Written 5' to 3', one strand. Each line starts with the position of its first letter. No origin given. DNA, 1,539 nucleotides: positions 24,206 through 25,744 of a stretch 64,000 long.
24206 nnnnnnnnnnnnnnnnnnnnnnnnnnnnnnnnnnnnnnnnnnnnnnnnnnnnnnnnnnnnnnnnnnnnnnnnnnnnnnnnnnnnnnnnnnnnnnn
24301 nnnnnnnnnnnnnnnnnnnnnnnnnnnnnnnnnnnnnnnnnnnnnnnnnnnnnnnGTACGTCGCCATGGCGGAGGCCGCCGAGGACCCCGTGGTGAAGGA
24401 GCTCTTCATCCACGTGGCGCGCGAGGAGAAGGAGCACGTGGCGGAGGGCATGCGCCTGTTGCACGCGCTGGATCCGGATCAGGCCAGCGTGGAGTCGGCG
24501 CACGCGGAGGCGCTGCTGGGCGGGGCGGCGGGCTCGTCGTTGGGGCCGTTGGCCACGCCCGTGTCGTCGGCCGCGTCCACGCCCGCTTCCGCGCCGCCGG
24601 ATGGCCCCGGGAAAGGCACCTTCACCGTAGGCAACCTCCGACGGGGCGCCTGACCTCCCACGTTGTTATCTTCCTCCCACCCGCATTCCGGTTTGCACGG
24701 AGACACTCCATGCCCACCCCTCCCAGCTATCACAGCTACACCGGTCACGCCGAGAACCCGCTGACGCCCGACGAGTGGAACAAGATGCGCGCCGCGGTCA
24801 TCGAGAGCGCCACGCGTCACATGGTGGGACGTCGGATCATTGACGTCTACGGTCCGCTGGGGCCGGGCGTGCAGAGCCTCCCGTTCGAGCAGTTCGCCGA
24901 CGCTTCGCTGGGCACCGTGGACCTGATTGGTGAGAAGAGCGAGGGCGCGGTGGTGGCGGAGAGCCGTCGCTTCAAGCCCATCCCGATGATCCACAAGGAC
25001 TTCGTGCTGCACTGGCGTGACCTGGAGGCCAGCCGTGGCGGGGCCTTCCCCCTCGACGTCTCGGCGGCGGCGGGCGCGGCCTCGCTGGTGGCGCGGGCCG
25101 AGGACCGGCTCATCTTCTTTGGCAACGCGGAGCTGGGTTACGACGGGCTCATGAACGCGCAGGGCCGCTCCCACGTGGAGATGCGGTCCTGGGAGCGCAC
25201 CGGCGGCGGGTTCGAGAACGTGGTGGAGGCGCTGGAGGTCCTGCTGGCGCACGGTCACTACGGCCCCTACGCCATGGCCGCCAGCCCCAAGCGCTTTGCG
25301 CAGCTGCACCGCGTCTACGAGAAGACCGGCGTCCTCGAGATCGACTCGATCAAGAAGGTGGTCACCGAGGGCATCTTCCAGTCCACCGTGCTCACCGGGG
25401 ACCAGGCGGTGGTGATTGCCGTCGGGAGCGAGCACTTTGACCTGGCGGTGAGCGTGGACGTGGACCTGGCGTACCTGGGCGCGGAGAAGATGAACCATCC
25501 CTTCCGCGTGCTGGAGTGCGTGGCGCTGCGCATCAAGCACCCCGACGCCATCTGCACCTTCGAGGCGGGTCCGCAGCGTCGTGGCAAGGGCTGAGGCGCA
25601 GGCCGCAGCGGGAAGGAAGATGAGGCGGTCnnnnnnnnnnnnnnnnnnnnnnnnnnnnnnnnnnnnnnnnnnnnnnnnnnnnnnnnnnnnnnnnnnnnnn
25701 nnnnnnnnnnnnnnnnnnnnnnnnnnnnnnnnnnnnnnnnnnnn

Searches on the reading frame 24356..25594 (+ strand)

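Call 32: search_protein_families(library=pfam, proteins=[window:24356-25594:+], max_evalue=0.0001)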
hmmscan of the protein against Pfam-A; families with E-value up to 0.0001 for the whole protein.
window:24356-25594:+ (412 aa): 1 family
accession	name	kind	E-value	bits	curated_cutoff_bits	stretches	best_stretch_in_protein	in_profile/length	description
PF04454.18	Linocin_M18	-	1.8e-63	214.6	24.3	1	133-390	8-253/253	Encapsulating protein for peroxidase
